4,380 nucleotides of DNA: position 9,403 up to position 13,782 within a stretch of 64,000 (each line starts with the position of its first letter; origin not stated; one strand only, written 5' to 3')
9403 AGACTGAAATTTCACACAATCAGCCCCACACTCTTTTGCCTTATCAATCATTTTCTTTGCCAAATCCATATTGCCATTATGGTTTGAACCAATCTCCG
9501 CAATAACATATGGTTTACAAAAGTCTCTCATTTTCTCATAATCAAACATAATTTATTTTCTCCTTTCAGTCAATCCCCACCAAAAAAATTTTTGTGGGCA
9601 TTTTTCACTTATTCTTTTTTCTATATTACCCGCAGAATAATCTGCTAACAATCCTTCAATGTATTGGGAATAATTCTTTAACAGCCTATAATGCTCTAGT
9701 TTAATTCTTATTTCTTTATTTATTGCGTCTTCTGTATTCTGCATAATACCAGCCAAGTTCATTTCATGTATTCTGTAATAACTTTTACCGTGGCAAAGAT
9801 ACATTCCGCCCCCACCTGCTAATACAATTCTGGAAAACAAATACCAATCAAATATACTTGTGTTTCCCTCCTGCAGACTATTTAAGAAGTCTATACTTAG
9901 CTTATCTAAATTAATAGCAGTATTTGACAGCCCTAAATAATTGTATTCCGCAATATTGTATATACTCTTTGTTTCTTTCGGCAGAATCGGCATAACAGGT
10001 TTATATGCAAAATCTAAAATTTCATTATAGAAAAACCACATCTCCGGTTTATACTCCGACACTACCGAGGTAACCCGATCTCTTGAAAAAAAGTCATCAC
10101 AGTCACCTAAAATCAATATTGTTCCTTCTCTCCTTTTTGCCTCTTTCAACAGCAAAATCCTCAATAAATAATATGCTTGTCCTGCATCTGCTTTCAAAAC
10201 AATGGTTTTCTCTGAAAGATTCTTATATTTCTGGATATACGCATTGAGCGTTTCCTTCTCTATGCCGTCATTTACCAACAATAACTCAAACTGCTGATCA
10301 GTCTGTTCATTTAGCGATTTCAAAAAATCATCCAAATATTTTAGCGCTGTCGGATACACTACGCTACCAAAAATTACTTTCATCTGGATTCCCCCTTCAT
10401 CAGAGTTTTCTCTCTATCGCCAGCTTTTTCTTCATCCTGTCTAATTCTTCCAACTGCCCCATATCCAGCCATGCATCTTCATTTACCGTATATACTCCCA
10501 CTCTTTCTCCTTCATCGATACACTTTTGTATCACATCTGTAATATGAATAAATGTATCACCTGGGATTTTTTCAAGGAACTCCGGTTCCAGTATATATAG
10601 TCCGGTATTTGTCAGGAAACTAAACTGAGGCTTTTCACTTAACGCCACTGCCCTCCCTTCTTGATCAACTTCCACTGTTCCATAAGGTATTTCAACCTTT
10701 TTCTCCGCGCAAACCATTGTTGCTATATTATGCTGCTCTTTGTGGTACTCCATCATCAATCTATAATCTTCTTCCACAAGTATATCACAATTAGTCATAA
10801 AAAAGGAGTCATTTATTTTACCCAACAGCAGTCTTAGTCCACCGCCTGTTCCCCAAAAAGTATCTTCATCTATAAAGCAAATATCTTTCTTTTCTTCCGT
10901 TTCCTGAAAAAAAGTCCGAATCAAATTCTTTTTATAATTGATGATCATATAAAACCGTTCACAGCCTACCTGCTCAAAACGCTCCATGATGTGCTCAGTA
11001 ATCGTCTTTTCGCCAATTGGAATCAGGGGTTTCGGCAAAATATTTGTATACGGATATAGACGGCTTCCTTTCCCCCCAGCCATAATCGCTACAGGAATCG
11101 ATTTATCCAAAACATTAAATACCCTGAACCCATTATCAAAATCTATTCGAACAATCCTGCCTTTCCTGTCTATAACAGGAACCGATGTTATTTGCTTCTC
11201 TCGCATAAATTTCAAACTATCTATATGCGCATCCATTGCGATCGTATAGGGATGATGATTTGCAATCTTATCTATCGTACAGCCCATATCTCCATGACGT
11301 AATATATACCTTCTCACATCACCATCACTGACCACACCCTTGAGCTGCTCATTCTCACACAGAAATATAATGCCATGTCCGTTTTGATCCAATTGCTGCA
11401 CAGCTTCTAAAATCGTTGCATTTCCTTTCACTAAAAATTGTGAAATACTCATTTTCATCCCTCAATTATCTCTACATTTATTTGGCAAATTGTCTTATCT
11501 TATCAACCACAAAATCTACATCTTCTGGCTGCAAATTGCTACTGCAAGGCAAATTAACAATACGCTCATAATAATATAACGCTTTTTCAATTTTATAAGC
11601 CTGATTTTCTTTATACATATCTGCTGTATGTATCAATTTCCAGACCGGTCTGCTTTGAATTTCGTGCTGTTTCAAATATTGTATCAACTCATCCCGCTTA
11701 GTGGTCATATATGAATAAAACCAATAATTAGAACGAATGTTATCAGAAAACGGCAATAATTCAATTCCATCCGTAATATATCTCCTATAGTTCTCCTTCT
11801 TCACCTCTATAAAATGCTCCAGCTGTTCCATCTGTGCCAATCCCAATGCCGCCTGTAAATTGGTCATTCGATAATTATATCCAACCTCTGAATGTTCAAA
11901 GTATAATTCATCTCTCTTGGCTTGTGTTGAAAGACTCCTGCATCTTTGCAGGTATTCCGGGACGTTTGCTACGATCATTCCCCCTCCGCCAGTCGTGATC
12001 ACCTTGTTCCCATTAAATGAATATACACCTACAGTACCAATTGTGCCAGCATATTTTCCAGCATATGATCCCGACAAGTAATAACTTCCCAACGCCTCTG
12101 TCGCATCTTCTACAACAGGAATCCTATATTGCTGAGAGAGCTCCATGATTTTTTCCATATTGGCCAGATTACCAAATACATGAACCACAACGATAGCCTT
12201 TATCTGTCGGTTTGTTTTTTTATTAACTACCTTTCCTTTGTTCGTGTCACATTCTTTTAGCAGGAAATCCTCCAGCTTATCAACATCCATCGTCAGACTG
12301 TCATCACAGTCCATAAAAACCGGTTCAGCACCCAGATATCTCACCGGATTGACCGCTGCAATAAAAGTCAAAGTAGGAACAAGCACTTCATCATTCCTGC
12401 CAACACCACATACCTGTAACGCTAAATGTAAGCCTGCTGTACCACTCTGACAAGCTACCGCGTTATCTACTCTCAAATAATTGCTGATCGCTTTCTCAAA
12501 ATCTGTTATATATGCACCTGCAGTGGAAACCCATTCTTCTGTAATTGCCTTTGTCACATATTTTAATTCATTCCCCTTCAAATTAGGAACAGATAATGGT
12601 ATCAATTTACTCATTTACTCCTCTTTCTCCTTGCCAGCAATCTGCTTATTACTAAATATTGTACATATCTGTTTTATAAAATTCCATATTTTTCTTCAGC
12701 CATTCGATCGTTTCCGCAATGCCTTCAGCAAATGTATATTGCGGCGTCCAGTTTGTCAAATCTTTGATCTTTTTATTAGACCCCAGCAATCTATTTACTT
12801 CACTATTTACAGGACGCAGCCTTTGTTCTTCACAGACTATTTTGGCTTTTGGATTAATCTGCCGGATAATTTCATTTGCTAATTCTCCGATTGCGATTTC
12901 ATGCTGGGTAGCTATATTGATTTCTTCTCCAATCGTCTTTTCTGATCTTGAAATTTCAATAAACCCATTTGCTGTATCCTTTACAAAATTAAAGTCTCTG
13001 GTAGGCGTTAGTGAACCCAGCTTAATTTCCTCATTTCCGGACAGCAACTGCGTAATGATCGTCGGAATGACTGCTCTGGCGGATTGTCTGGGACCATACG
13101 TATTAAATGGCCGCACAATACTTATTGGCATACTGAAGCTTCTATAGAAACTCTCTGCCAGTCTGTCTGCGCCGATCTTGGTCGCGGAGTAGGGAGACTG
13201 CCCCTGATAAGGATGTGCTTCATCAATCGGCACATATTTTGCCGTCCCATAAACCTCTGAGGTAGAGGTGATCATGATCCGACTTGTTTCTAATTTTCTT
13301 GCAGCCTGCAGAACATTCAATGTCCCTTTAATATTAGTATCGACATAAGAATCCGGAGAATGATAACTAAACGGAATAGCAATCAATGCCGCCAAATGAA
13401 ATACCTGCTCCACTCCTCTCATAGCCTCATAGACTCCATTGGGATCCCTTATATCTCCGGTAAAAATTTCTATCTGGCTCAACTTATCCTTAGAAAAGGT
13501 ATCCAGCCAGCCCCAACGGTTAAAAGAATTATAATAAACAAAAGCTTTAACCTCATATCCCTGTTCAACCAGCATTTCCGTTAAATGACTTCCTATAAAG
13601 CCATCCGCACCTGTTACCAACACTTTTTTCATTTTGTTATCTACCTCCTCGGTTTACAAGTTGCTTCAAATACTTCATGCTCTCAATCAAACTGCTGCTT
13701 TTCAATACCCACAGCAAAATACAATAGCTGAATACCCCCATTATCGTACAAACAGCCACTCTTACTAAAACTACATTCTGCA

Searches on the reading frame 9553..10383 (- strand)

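Call 8: search_protein_families(library=pfam, proteins=[window:9553-10383:-], max_evalue=0.001)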
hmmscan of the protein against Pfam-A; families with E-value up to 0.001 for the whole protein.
window:9553-10383:- (276 aa): 1 family
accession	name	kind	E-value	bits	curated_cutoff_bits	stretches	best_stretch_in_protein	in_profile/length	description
PF00535.33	Glycos_transf_2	-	9.6e-08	32.6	23.3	1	14-111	10-103/168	Glycosyl transferase family 2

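Call 39: search_protein_families(library=ncbifam, proteins=[window:9553-10383:-], max_evalue=0.00001)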
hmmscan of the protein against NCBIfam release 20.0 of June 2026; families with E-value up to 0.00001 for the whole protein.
window:9553-10383:- (276 aa): 0 families

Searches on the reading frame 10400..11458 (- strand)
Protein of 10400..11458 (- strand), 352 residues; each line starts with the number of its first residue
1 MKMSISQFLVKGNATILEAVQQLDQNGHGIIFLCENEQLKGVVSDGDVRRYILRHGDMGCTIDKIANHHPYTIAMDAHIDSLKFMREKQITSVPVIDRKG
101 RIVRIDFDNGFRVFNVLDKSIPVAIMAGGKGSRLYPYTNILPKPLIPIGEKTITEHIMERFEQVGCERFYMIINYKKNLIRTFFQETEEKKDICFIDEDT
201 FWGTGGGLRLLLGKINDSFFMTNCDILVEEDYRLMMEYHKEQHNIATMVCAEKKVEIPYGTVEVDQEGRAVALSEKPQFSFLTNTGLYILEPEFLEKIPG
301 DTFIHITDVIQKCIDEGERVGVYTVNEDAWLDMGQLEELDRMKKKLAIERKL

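Call 8: search_protein_families(library=pfam, proteins=[window:10400-11458:-], max_evalue=0.001)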
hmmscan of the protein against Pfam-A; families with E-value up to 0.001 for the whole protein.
window:10400-11458:- (352 aa): 3 families
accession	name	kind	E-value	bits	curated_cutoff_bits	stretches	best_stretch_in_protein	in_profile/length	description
PF00483.29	NTP_transferase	-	1.4e-32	113.7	21.2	1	125-346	4-242/245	Nucleotidyl transferase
PF12804.13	NTP_transf_3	-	2.4e-12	47.8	27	1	124-253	2-126/160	MobA-like NTP transferase domain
PF00571.33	CBS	-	2.1e-09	38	24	1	10-53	12-56/57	CBS domain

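Call 39: search_protein_families(library=ncbifam, proteins=[window:10400-11458:-], max_evalue=0.00001)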
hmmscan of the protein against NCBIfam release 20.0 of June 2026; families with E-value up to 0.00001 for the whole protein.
window:10400-11458:- (352 aa): 27 families (the best 25 are shown)
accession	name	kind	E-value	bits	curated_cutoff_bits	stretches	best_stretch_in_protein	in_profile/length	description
TIGR03992.1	Arch_glmU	subfamily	2.3e-34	118.9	292.1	1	124-336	4-217/393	bifunctional sugar-1-phosphate nucleotidylyltransferase/acetyltransferase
NF052502.1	man1P_GTase_Rv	exception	1.5e-29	103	440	1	125-340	5-224/352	mannose-1-phosphate guanylyltransferase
TIGR02623.1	G1P_cyt_trans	equivalog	1.3e-22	80.5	300.25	2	190-338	92-237/255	glucose-1-phosphate cytidylyltransferase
NF045761.1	NAMPUrTaseMurU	equivalog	1.7e-20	73.9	250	1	124-343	4-224/226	N-acetylmuramate alpha-1-phosphate uridylyltransferase MurU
NF041173.1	Sug_nt_acttase_Thmprot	equivalog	4.4e-20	72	600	1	123-338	3-219/405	bifunctional sugar-1-phosphate nucleotidylyltransferase/acetyltransferase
TIGR01208.1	rmlA_long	equivalog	3.5e-19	68.9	320.25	1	125-345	4-233/353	glucose-1-phosphate thymidylyltransferase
NF041313.1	UDPGP_AglF_Halo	equivalog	5.5e-19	68.5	400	1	125-346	5-234/234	UTP--glucose-1-phosphate uridylyltransferase AglF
NF049965.1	GlMnHpPGnyltfHddC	equivalog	6.8e-18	65.1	300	1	124-315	4-192/221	D-glycero-D-manno-heptose 1-phosphate guanosyltransferase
NF010940.0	PRK14360.1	equivalog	5.9e-15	54.8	602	1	121-276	2-156/452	bifunctional UDP-N-acetylglucosamine diphosphorylase/glucosamine-1-phosphate N-acetyltransferase GlmU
NF045697.1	MurNAcPUrMurU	equivalog_domain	1.8e-13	50.4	370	1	125-340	2-222/229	N-acetylmuramate alpha-1-phosphate uridylyltransferase MurU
TIGR00393.1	kpsF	subfamily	4.4e-13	49.4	203.7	1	10-103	169-264/268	KpsF/GutQ family sugar-phosphate isomerase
TIGR02091.1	glgC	equivalog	1.3e-12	47.4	424.9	1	124-337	4-250/364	glucose-1-phosphate adenylyltransferase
NF008581.0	PRK11543.1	equivalog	4.9e-12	45.5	481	1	10-103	212-307/321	arabinose-5-phosphate isomerase GutQ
TIGR01099.1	galU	equivalog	8.7e-11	41.9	326.8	1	125-188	6-69/261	UTP--glucose-1-phosphate uridylyltransferase GalU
NF041135.1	IPPtranDIPPsyn_Thcocales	equivalog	1.1e-10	41.1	580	1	125-346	5-217/419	bifunctional L-myo-inositol-1-phosphate cytidylyltransferase/CDP-L-myo-inositol myo-inositolphosphotransferase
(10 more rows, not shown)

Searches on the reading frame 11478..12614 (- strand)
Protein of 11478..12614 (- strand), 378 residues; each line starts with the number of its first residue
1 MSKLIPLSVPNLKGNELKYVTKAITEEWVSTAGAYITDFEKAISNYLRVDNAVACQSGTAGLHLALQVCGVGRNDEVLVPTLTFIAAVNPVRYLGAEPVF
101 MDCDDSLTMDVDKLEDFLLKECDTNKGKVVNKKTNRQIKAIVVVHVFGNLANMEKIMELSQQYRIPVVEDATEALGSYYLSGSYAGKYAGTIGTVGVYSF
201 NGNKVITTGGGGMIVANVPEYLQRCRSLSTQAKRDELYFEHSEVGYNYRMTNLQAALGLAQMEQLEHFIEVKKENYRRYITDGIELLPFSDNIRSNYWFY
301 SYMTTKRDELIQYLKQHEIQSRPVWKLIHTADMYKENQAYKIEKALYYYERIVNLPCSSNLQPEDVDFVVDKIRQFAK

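Call 8: search_protein_families(library=pfam, proteins=[window:11478-12614:-], max_evalue=0.001)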
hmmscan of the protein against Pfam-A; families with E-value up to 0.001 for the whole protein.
window:11478-12614:- (378 aa): 2 families
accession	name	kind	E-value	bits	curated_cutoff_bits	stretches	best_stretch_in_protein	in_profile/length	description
PF01041.23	DegT_DnrJ_EryC1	-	9.7e-91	305.1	19.8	1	12-374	3-360/360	DegT/DnrJ/EryC1/StrS aminotransferase family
PF00155.27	Aminotran_1_2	-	3.9e-08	33.3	19.7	1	35-170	43-185/361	Aminotransferase class I and II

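Call 39: search_protein_families(library=ncbifam, proteins=[window:11478-12614:-], max_evalue=0.00001)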
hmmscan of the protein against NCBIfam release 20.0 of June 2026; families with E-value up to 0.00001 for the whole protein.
window:11478-12614:- (378 aa): 7 families
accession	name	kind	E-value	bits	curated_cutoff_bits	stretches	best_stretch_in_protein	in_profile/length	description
TIGR04181.1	NHT_00031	hypoth_equivalog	2.3e-143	477.4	420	1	5-358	1-359/359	LegC family aminotransferase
TIGR03588.1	PseC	equivalog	1.3e-68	231.6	423.5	1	5-375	2-378/380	UDP-4-amino-4,6-dideoxy-N-acetyl-beta-L-altrosamine transaminase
NF008687.0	PRK11706.1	equivalog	2.5e-50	171.3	375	1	5-377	2-374/375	dTDP-4-amino-4,6-dideoxygalactose transaminase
NF008658.2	PRK11658.1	equivalog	2.7e-47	161.2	631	1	1-376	1-376/379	UDP-4-amino-4-deoxy-L-arabinose aminotransferase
TIGR04427.1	PLP_DesI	equivalog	1.3e-43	149.6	650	1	20-375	38-381/390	dTDP-4-dehydro-6-deoxyglucose aminotransferase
NF011936.0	PRK15407.1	equivalog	8.7e-40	136.7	423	2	5-226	37-245/440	lipopolysaccharide biosynthesis protein RfbH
TIGR02379.1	ECA_wecE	subfamily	8.8e-40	136.6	434.85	1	4-376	1-374/376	dTDP-4-amino-4,6-dideoxy-D-glucose transaminase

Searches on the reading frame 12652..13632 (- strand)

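Call 8: search_protein_families(library=pfam, proteins=[window:12652-13632:-], max_evalue=0.001)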
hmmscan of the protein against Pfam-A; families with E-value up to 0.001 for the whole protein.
window:12652-13632:- (326 aa): 9 families
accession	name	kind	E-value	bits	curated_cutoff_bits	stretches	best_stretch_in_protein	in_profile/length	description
PF16363.11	GDP_Man_Dehyd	-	1.6e-73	248.5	27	1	5-308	1-332/332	GDP-mannose 4,6 dehydratase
PF01370.27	Epimerase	-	5.2e-52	177.1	20.9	1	4-241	1-240/240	NAD dependent epimerase/dehydratase family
PF01073.25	3Beta_HSD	-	2.8e-22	79.5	22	1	5-222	1-223/280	3-beta hydroxysteroid dehydrogenase/isomerase family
PF02719.21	Polysacc_synt_2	-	2.4e-18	66.8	20.2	1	4-274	1-265/293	Polysaccharide biosynthesis protein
PF07993.18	NAD_binding_4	-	2.6e-14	53.4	20.1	1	6-183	1-212/258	Male sterility protein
PF13460.12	NAD_binding_10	-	1.7e-09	38.3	27.2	1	8-158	1-130/184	NAD(P)H-binding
PF04321.23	RmlD_sub_bind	-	9.3e-09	35.2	27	1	3-277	2-243/287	RmlD substrate binding domain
PF00106.31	adh_short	-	1.6e-08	34.7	26.6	1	2-162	1-163/195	short chain dehydrogenase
PF05368.20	NmrA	-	3.4e-06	27.3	27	1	2-82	3-78/298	NmrA-like family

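Call 39: search_protein_families(library=ncbifam, proteins=[window:12652-13632:-], max_evalue=0.00001)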
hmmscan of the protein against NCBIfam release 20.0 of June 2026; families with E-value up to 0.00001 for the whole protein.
window:12652-13632:- (326 aa): 29 families (the best 25 are shown)
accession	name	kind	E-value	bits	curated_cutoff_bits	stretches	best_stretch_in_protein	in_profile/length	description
TIGR04180.1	EDH_00030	hypoth_equivalog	3.4e-156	518.8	475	1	4-299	1-296/297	NAD-dependent 4,6-dehydratase LegB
TIGR01181.1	dTDP_gluc_dehyt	equivalog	2.1e-49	168.3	365.1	1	3-320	1-319/321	dTDP-glucose 4,6-dehydratase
TIGR01179.1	galE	equivalog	1.9e-36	125.5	262.3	1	3-317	1-330/332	UDP-glucose 4-epimerase GalE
TIGR02622.1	CDP_4_6_dhtase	equivalog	2.3e-31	109.2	278.45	1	2-320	5-338/352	CDP-glucose 4,6-dehydratase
NF007490.0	PRK10084.1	subfamily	7e-28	97.6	649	1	3-319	2-341/361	dTDP-glucose 4,6-dehydratase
TIGR01472.1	gmd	equivalog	1.2e-27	97.1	415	1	2-310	1-336/342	GDP-mannose 4,6-dehydratase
NF007582.0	PRK10217.1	equivalog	1.8e-27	96.4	698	1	1-320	1-339/355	dTDP-glucose 4,6-dehydratase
TIGR03466.1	HpnA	hypoth_equivalog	2.2e-27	95.8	367.65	1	3-200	2-192/327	hopanoid-associated sugar epimerase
NF011728.1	PRK15181.1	equivalog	9.1e-25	87.4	760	1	2-312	16-337/348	Vi polysaccharide biosynthesis UDP-N-acetylglucosaminuronic acid C-4 epimerase TviC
TIGR03589.1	PseB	equivalog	7.8e-22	77.6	407.75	1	2-261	5-246/324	UDP-N-acetylglucosamine 4,6-dehydratase (inverting)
NF042423.1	oxyalk_red_Shew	equivalog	1.3e-20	73.8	580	1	2-221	9-214/331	2-alkyl-3-oxoalkanoate reductase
NF007956.0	PRK10675.1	subfamily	4.4e-20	72.1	394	1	3-184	2-186/338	UDP-glucose 4-epimerase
NF042422.1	oxyalk_red_OleD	equivalog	1.3e-19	70.7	580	1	3-195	2-183/329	2-alkyl-3-oxoalkanoate reductase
NF047922.1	GDPFucSynFcl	equivalog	2.3e-19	70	500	1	75-316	55-305/308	GDP-L-fucose synthase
NF043036.1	ErythonDh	equivalog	7.9e-18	64.7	325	1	3-200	2-205/321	D-erythronate dehydrogenase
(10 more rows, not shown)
